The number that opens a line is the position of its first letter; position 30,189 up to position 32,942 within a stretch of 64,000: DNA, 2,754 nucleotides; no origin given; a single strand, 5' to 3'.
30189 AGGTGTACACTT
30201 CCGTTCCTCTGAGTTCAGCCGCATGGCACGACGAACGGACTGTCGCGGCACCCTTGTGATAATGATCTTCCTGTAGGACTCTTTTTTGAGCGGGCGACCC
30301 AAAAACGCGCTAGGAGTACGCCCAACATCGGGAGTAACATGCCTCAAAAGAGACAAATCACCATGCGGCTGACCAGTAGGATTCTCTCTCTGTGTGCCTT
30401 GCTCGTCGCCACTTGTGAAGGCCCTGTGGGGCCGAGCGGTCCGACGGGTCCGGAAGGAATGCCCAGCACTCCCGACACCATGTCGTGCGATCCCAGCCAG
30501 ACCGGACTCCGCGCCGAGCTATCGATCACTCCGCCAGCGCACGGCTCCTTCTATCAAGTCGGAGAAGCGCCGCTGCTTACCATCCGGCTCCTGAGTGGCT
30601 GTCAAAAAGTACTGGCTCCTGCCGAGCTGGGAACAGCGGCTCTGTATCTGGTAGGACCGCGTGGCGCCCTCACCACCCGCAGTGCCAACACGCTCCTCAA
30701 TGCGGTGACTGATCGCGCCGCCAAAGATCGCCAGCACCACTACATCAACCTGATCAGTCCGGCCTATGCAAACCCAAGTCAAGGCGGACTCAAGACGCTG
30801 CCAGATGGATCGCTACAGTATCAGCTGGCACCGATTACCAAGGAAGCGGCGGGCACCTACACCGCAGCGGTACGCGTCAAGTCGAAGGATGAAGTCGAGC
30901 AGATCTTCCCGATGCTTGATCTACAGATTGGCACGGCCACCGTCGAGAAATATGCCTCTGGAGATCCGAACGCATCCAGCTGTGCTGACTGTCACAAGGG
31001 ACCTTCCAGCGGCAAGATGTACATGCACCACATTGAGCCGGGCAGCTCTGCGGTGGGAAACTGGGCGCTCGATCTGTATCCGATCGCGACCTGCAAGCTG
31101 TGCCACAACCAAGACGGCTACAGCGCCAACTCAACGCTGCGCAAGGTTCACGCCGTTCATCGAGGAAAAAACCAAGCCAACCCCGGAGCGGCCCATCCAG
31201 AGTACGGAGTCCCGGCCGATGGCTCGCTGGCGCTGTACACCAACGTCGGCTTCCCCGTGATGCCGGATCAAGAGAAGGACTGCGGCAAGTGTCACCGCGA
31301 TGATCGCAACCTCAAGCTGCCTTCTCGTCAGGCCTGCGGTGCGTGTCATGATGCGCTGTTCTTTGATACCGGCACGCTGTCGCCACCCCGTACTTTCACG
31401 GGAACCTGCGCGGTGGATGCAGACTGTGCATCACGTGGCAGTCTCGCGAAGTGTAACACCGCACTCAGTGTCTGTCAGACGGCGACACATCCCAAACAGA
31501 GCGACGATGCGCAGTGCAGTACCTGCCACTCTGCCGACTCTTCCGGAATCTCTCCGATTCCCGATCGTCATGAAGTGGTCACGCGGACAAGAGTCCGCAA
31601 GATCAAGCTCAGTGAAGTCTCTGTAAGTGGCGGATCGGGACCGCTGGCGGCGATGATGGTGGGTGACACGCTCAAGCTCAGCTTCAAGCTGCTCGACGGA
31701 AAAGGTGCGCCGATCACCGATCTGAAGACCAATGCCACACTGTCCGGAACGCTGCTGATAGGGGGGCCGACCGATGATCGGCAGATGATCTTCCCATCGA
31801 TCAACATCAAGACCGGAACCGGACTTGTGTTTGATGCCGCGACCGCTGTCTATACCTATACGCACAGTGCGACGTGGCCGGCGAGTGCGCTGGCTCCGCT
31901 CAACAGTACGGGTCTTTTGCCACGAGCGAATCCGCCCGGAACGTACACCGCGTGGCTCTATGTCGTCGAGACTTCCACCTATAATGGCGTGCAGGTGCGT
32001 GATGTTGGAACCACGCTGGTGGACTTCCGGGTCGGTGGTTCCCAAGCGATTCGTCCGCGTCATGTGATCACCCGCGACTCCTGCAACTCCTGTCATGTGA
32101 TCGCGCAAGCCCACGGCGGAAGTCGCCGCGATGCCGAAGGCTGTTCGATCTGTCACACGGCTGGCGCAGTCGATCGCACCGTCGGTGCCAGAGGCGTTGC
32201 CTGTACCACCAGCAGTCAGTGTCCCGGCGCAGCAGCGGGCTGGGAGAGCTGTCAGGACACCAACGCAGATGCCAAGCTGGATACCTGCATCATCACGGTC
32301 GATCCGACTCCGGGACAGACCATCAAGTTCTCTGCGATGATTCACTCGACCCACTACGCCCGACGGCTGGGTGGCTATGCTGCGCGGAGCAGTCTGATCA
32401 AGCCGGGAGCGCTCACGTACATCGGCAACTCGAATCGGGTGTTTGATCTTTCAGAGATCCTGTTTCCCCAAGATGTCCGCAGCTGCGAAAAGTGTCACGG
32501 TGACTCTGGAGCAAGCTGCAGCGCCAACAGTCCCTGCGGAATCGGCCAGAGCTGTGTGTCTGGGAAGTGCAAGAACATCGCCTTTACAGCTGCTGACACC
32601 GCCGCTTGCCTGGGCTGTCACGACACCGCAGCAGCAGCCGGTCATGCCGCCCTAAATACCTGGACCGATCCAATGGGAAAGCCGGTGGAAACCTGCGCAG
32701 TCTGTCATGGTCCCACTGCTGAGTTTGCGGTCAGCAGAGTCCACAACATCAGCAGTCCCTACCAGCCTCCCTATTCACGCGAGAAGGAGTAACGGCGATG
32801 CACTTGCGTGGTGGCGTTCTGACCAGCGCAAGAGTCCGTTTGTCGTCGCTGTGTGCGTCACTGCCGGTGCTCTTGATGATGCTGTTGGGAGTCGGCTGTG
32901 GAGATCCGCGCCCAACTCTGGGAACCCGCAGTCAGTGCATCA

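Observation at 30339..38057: Porin-cytochrome (Pcc-like) extracellular electron-transfer operon with about 40 hemes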

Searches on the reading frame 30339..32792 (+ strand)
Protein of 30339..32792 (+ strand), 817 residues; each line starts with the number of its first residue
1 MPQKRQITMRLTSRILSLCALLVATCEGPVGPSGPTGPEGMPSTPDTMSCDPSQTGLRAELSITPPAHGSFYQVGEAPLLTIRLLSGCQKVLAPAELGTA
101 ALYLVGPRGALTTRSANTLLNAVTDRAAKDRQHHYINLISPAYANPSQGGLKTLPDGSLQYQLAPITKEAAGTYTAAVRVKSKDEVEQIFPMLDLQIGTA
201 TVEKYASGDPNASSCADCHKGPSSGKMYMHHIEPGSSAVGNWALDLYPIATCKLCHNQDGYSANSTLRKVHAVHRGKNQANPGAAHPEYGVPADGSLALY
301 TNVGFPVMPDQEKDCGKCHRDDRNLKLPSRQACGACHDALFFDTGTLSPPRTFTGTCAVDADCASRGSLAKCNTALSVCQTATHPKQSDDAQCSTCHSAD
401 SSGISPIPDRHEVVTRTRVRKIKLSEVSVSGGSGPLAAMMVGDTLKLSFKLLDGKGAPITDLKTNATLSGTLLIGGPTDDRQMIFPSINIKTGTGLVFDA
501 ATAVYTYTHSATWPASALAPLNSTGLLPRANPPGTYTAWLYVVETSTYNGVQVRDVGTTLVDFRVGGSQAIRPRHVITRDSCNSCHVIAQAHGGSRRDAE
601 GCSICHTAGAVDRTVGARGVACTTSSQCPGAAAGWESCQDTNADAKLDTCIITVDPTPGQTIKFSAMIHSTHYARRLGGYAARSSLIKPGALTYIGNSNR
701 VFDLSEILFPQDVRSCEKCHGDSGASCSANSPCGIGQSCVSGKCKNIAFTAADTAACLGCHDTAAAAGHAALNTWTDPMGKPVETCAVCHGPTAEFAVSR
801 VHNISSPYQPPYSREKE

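Call 4: search_protein_families(library=pfam, proteins=[window:30339-32792:+], max_evalue=0.1)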
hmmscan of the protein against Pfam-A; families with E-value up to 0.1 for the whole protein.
window:30339-32792:+ (817 aa): 2 families
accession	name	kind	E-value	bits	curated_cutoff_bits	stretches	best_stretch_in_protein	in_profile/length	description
PF22113.1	Mtrc-MtrF_II-IV_dom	-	5.5e-29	101.4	30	3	574-803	1-176/176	Outer membrane cytochrome MtrC/MtrF-like, domains II/IV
PF14522.11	Cytochrome_C7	-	3.2e-11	43.3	24.8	3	251-338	15-67/67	Cytochrome c7 and related cytochrome c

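Call 5: search_protein_families(library=ncbifam, proteins=[window:30339-32792:+], max_evalue=0.1)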
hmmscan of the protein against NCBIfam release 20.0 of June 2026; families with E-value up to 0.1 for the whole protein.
window:30339-32792:+ (817 aa): 1 family
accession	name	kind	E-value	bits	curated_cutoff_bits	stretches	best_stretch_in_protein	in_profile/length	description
TIGR03507.1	decahem_SO1788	subfamily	2.1e-48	165.3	209.3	3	493-724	81-254/672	OmcA/MtrC family decaheme c-type cytochrome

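Call 11: search_solved_structures(query=window:30339-32792:+, max_evalue=0.01, show_alignments=1)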
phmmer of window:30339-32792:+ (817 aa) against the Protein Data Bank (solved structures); distinct sequences matched with E-value up to 0.01: 1.
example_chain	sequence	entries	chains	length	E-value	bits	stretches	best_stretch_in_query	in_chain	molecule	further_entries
3pmq_A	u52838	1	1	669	9.8e-10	40.5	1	561-614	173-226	Decaheme cytochrome c MtrF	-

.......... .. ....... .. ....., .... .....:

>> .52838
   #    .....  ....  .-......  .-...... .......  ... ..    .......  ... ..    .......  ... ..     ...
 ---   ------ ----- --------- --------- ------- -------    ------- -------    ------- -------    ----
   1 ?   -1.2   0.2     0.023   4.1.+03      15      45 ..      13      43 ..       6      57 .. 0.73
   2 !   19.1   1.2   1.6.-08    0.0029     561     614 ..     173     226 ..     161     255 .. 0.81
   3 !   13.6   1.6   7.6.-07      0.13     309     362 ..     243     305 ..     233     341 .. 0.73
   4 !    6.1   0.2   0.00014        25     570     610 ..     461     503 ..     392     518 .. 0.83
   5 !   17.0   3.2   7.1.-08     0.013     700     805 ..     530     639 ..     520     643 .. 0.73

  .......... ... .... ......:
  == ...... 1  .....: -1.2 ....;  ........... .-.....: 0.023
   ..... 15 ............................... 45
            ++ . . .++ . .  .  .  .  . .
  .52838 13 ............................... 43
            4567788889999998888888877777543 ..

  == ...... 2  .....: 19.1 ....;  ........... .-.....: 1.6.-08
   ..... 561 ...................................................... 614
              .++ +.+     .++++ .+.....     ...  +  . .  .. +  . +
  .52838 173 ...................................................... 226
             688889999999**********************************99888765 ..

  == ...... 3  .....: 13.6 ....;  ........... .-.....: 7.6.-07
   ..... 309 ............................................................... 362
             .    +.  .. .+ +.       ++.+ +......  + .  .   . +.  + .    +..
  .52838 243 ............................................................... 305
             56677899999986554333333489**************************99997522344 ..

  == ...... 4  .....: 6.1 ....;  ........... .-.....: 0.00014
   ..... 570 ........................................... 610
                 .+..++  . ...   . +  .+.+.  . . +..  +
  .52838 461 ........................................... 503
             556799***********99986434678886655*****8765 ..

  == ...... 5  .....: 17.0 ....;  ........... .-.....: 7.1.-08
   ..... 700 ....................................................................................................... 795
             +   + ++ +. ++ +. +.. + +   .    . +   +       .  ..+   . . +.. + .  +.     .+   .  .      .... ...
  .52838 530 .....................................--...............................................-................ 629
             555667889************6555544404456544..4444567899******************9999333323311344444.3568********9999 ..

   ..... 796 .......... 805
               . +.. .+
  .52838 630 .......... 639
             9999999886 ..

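Call 33: find_homologous_proteins(query=window:30363-32792:+, max_evalue=0.00001)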
Query window:30363-32792:+ (809 aa): 146 proteins with E <= 0.00001 among 8000 candidates; the best 120 are listed.
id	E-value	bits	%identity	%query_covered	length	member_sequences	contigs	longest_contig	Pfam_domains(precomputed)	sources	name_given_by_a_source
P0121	0.0e+0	1840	98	100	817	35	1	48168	PF14522.12,PF22113.2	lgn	-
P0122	0.0e+0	1541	81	100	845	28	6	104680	PF14522.12,PF22113.2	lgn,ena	-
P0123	0.0e+0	1433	75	100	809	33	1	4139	PF14522.12,PF22113.2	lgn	-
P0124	0.0e+0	1388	76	95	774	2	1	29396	PF14522.12,PF22113.2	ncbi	-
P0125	0.0e+0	1096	61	97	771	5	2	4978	PF14522.12,PF22113.2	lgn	-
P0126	0.0e+0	1060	59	96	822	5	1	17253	PF14522.12,PF22113.2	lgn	-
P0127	0.0e+0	1033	57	99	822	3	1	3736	PF14522.12,PF22113.2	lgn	-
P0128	0.0e+0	1023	59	96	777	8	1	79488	PF14522.12,PF22113.2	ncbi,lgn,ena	-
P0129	4.1e-296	1003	54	100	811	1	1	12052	PF14522.12,PF22113.2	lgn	-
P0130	2.0e-289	981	55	98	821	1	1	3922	PF14522.12,PF22113.2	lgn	-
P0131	4.5e-289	979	55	97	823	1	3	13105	PF22113.2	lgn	-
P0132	3.0e-279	947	52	100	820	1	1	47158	PF14522.12,PF22113.2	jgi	jgi:hypothetical protein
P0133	1.2e-274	932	52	99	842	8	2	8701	PF01391.24,PF14522.12,PF22113.2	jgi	-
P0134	3.4e-274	930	53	98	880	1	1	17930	PF01391.24,PF14522.12,PF22113.2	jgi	jgi:OmcA/MtrC family decaheme c-type cytochrome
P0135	3.8e-274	930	52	99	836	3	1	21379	PF14522.12,PF22113.2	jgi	jgi:hypothetical protein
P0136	1.5e-272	925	60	84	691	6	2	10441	PF14522.12,PF22113.2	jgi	jgi:hypothetical protein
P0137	1.2e-269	915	52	97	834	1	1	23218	PF01391.24,PF14522.12,PF22113.2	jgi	jgi:hypothetical protein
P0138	1.8e-269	915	51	99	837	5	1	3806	PF01391.24,PF14522.12,PF22113.2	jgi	-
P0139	3.3e-268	910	53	94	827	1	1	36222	PF14522.12,PF22113.2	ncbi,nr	ncbi:MAG: decaheme cytochrome c [Myxococcales bacterium]|nr:decaheme cytochrome c [Myxococcales bact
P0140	1.7e-267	908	49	100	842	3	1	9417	PF01391.24,PF14522.12,PF22113.2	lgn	-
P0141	3.7e-265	900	52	98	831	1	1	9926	PF14522.12,PF22113.2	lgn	-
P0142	4.7e-264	897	52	98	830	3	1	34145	PF14522.12,PF22113.2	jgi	jgi:hypothetical protein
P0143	1.1e-263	895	50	99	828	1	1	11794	PF01391.24,PF14522.12,PF22113.2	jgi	jgi:hypothetical protein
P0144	2.0e-260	885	53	95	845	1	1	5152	PF14522.12,PF22113.2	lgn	-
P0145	3.0e-260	884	50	100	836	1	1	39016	PF14522.12,PF22113.2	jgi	jgi:hypothetical protein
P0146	1.5e-259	882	50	100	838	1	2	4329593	PF01391.24,PF14522.12,PF22113.2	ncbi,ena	-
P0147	2.9e-259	881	51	100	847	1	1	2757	PF01391.24,PF14522.12,PF22113.2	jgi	jgi:hypothetical protein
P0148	3.6e-259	880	51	95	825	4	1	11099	PF14522.12,PF22113.2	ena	-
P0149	5.7e-258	877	50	100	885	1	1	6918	PF01391.24,PF14522.12,PF22113.2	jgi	jgi:hypothetical protein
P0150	7.6e-255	866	50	98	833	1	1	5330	PF14522.12,PF22113.2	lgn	-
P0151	4.4e-247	841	47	100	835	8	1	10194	PF14522.12,PF22113.2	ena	-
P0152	8.9e-244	830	50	95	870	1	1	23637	PF14522.12,PF22113.2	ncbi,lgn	-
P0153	6.3e-243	827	51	96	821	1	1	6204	PF14522.12,PF22113.2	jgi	jgi:hypothetical protein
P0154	9.5e-243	826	48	100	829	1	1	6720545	PF01391.24,PF14522.12,PF22113.2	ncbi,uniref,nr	ncbi:multiheme c-type cytochrome [Anaeromyxobacter oryzae]|uniref:Outer membrane cytochrome MtrC/Mtr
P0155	4.6e-242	824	49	97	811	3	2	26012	PF14522.12,PF22113.2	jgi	jgi:hypothetical protein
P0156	1.7e-240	819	49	94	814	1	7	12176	PF14522.12,PF22113.2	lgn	-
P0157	1.1e-238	813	50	94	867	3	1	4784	PF22113.2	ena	-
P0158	2.6e-238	812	49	100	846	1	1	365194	PF01391.24,PF14522.12,PF22113.2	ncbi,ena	-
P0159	3.2e-238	811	48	93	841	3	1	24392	PF09699.16,PF14522.12,PF22113.2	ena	-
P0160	7.3e-235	800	49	94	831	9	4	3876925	PF14522.12,PF22113.2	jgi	jgi:hypothetical protein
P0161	8.1e-235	800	49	98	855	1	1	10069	PF14522.12,PF22113.2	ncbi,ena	-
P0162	1.1e-234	800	45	99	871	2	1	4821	PF14522.12,PF22113.2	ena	-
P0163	9.1e-231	787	45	100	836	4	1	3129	PF14522.12,PF22113.2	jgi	jgi:hypothetical protein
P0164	1.8e-230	786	48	95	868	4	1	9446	PF09699.16,PF14522.12,PF22113.2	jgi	-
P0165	8.9e-230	783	48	94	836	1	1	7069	PF14522.12,PF22113.2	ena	-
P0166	1.4e-228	779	45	94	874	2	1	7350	PF14522.12,PF22113.2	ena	-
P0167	1.4e-226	773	46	99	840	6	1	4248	PF14522.12,PF22113.2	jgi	-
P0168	3.8e-226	771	48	97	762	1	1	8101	PF01391.24,PF14522.12,PF22113.2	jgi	jgi:hypothetical protein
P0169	6.0e-226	771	46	99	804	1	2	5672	PF01391.24,PF14522.12,PF22113.2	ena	-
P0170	1.9e-225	769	46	98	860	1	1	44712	PF14522.12,PF22113.2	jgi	jgi:hypothetical protein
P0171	4.1e-225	768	46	100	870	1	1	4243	PF01391.24,PF14522.12,PF22113.2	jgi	jgi:OmcA/MtrC family decaheme c-type cytochrome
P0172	3.2e-223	762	46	99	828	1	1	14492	PF01391.24,PF14522.12,PF22113.2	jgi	jgi:hypothetical protein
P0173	3.0e-221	755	47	95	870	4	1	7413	PF14522.12,PF22113.2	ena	-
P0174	4.2e-221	755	47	94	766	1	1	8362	PF14522.12,PF22113.2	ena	-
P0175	1.5e-219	750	41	98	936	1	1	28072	PF14522.12,PF22113.2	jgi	jgi:hypothetical protein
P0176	1.2e-217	743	47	94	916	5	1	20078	PF23657.2,PF14522.12,PF22113.2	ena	-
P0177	1.0e-214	733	45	98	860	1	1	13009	PF01391.24,PF14522.12,PF22113.2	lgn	-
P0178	5.9e-212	724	46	75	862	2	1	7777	PF14522.12,PF22113.2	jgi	jgi:OmcA/MtrC family decaheme c-type cytochrome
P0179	5.5e-211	721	47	94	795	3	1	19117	PF09699.16,PF14522.12,PF22113.2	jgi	jgi:hypothetical protein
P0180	9.4e-211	720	45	97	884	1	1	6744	PF01391.24,PF14522.12,PF22113.2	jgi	jgi:hypothetical protein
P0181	1.6e-209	716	45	99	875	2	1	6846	PF14522.12,PF22113.2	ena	-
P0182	2.2e-208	713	44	99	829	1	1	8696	PF01391.24,PF22113.2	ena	-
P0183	4.7e-205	702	44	98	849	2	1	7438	PF01391.24,PF14522.12,PF22113.2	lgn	-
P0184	2.0e-192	660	43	100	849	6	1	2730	PF09699.16,PF14522.12,PF22113.2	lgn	-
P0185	3.8e-191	656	42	98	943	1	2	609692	PF01391.24,PF14522.12,PF22113.2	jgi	-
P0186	4.2e-189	649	43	94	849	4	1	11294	PF09699.16,PF14522.12,PF22113.2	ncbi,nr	ncbi:MAG: hypothetical protein EHM78_18550 [Myxococcaceae bacterium]|nr:MAG: hypothetical protein EH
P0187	8.5e-188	644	43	94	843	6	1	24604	PF09699.16,PF14522.12,PF22113.2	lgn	-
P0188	2.4e-185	636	43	95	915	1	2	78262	PF01391.24,PF22113.2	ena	-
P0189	6.5e-184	632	43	94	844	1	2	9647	PF09699.16,PF14522.12,PF22113.2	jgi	jgi:OmcA/MtrC family decaheme c-type cytochrome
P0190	2.1e-182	627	41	99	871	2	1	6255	PF09699.16,PF14522.12,PF22113.2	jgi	jgi:hypothetical protein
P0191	3.8e-182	626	42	99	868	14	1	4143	PF09699.16,PF14522.12,PF22113.2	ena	-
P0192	7.6e-181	621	43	94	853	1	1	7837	PF09699.16,PF14522.12,PF22113.2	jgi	jgi:OmcA/MtrC family decaheme c-type cytochrome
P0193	1.6e-180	620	41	97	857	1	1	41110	PF09699.16,PF14522.12,PF22113.2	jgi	jgi:OmcA/MtrC family decaheme c-type cytochrome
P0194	4.7e-180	619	42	94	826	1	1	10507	PF14522.12,PF22113.2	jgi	jgi:OmcA/MtrC family decaheme c-type cytochrome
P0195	3.3e-179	616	42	93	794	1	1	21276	PF09699.16,PF14522.12,PF22113.2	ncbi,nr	ncbi:MAG TPA: hypothetical protein VMH40_10555 [Myxococcaceae bacterium]|nr:hypothetical protein [My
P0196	4.9e-179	615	42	94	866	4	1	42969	PF09699.16,PF14522.12,PF22113.2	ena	-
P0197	6.9e-179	615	42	94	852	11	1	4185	PF09699.16,PF14522.12,PF22113.2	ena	-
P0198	5.3e-177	609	43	94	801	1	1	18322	PF09699.16,PF14522.12,PF22113.2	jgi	jgi:OmcA/MtrC family decaheme c-type cytochrome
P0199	3.1e-175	603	43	94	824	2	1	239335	PF09699.16,PF14522.12,PF22113.2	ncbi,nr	ncbi:MAG TPA: hypothetical protein VLT82_19255 [Myxococcaceae bacterium]|nr:hypothetical protein [My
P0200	3.9e-175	603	42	92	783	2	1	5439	PF09699.16,PF14522.12,PF22113.2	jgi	jgi:OmcA/MtrC family decaheme c-type cytochrome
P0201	1.4e-171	591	41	94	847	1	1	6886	PF09699.16,PF14522.12,PF22113.2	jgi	jgi:OmcA/MtrC family decaheme c-type cytochrome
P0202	4.8e-171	589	39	97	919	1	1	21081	PF01391.24,PF09699.16,PF14522.12,PF22113.2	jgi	jgi:hypothetical protein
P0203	1.9e-170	587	42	94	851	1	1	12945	PF09699.16,PF14522.12,PF22113.2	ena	-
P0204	8.8e-166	572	43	91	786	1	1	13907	PF09699.16,PF14522.12,PF22113.2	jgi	jgi:OmcA/MtrC family decaheme c-type cytochrome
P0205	3.3e-162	560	45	82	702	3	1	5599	PF09699.16,PF14522.12,PF22113.2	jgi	-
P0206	9.2e-154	532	50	61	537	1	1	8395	PF01391.24,PF22113.2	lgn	-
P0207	1.3e-135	472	35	96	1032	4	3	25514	PF01391.24,PF14522.12,PF22113.2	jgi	jgi:OmcA/MtrC family decaheme c-type cytochrome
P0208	5.7e-134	466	36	100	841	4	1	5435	PF09699.16,PF14522.12,PF22113.2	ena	-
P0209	1.6e-131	458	50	55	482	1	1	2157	PF01391.24,PF22113.2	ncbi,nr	ncbi:MAG TPA: hypothetical protein VIA18_25770, partial [Polyangia bacterium]|nr:hypothetical protei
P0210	1.2e-103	366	38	72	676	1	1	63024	PF09699.16,PF14522.12,PF22113.2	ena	-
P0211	1.1e-84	303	42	48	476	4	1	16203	PF14522.12,PF22113.2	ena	-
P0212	1.5e-82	296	30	94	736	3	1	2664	PF09699.16,PF14537.12,PF14522.12,PF22113.2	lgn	-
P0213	7.1e-78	281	29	94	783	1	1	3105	PF14537.12,PF14522.12,PF22113.2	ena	-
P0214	5.9e-75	271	34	52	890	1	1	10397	PF14537.12,PF02085.22,PF14522.12,PF22113.2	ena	-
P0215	1.1e-74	270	29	94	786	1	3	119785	PF14537.12,PF02085.22,PF14522.12,PF22113.2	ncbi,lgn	-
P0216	2.6e-74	269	30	94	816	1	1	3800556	PF14537.12,PF14522.12,PF22113.2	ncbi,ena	-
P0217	3.4e-73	265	33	51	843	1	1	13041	PF14537.12,PF02085.22,PF14522.12,PF22113.2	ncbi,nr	ncbi:MAG: hypothetical protein HY675_20830 [Chloroflexi bacterium]|nr:hypothetical protein [Chlorofl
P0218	8.3e-73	264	33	56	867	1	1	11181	PF14537.12,PF23616.2,PF14522.12,PF22113.2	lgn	-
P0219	1.4e-72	263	34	53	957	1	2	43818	PF09699.16,PF14537.12,PF14522.12,PF22113.2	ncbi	-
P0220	2.5e-72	263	30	93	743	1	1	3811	PF14537.12,PF02085.22,PF14522.12,PF22113.2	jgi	-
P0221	1.3e-71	260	31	98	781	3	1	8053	PF09699.16,PF14537.12,PF14522.12,PF22113.2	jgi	-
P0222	4.2e-71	258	34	53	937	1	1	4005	PF14537.12,PF14522.12,PF22113.2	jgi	jgi:hypothetical protein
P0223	5.3e-71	258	29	94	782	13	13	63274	PF14537.12,PF14522.12,PF22113.2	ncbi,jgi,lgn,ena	ncbi:MAG: hypothetical protein ABSC03_11650 [Verrucomicrobiota bacterium]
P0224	7.3e-71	258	31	92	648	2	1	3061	PF09699.16,PF14537.12,PF14522.12,PF22113.2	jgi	-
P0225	1.6e-70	257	32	58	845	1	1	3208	PF14537.12,PF14522.12,PF22113.2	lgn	-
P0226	6.8e-70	255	29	98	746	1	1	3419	PF01391.24,PF14537.12,PF14522.12,PF22113.2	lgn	-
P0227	2.0e-69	253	29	97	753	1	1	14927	PF01391.24,PF09699.16,PF14537.12,PF14522.12,PF22113.2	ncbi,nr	ncbi:MAG: hypothetical protein HYX90_06370 [Chloroflexi bacterium]|nr:hypothetical protein [Chlorofl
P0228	2.1e-69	253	34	52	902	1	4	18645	PF14537.12,PF14522.12,PF22113.2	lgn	-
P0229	4.2e-68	249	30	97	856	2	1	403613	PF09699.16,PF14537.12,PF14522.12,PF22113.2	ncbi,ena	-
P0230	4.5e-68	248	28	95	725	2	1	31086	PF09699.16,PF14537.12,PF14522.12,PF22113.2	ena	-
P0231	5.2e-68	248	35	45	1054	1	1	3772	PF09699.16,PF14537.12,PF14522.12,PF22113.2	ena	-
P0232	2.0e-67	246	30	93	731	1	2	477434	PF14537.12,PF14522.12,PF22113.2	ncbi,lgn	-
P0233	1.9e-66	243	34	44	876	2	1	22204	PF09699.16,PF14537.12,PF02085.22,PF14522.12,PF22113.2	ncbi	-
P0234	2.4e-66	243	28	94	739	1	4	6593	PF14537.12,PF14522.12,PF22113.2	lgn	-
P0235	2.5e-66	243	30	99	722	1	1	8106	PF09699.16,PF14537.12,PF14522.12,PF22113.2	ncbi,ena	ncbi:MAG: hypothetical protein AABZ77_06265 [Chloroflexota bacterium]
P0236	3.4e-66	242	31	56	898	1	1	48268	PF09699.16,PF14537.12,PF14522.12,PF22113.2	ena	-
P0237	5.4e-66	242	35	44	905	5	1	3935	PF14537.12,PF02085.22,PF14522.12,PF22113.2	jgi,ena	-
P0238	1.1e-65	241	35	43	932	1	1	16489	PF14537.12,PF02085.22,PF14522.12,PF22113.2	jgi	jgi:hypothetical protein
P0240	1.4e-63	234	32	47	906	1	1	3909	PF14537.12,PF14522.12,PF22113.2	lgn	-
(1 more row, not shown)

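Call 34: find_encoding_contigs(protein=P0154, flank=10000, max_places=2)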
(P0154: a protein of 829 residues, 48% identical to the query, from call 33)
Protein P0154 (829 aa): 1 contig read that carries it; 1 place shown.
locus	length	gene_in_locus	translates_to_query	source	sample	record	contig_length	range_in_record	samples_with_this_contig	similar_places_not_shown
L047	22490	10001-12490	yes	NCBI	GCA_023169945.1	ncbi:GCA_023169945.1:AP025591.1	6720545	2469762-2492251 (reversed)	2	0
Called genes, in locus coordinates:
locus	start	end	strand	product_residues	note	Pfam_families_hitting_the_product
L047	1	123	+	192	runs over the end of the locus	PF01965:DJ-1_PfpI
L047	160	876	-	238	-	PF01183:Glyco_hydro_25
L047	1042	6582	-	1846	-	PF13195:DUF4011, PF13086:AAA_11, PF13245:AAA_19 (faint), PF13086:AAA_11 (weak), PF13087:AAA_12, PF18741:MTES_1575, PF05406:WGR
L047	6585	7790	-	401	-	PF01435:Peptidase_M48 (weak)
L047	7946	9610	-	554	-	PF07740:Toxin_12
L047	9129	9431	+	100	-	-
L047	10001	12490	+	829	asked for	PF01391:Collagen (weak), PF14522:Cytochrome_C7 (faint), PF22113:Mtrc-MtrF_II-IV_dom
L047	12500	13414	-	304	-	PF00561:Abhydrolase_1, PF12146:Hydrolase_4, PF12697:Abhydrolase_6, PF08386:Abhydrolase_4 (weak)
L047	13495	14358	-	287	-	PF20240:DUF6597, PF00165:HTH_AraC (faint), PF12833:HTH_18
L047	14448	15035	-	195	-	PF14235:DUF4337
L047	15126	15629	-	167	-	PF03802:CitX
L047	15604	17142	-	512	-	PF04223:CitF, PF13336:AcetylCoA_hyd_C (weak)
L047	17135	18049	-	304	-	PF03328:HpcH_HpaI, PF15617:C-C_Bond_Lyase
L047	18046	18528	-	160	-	PF03479:PCC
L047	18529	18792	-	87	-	PF06857:ACP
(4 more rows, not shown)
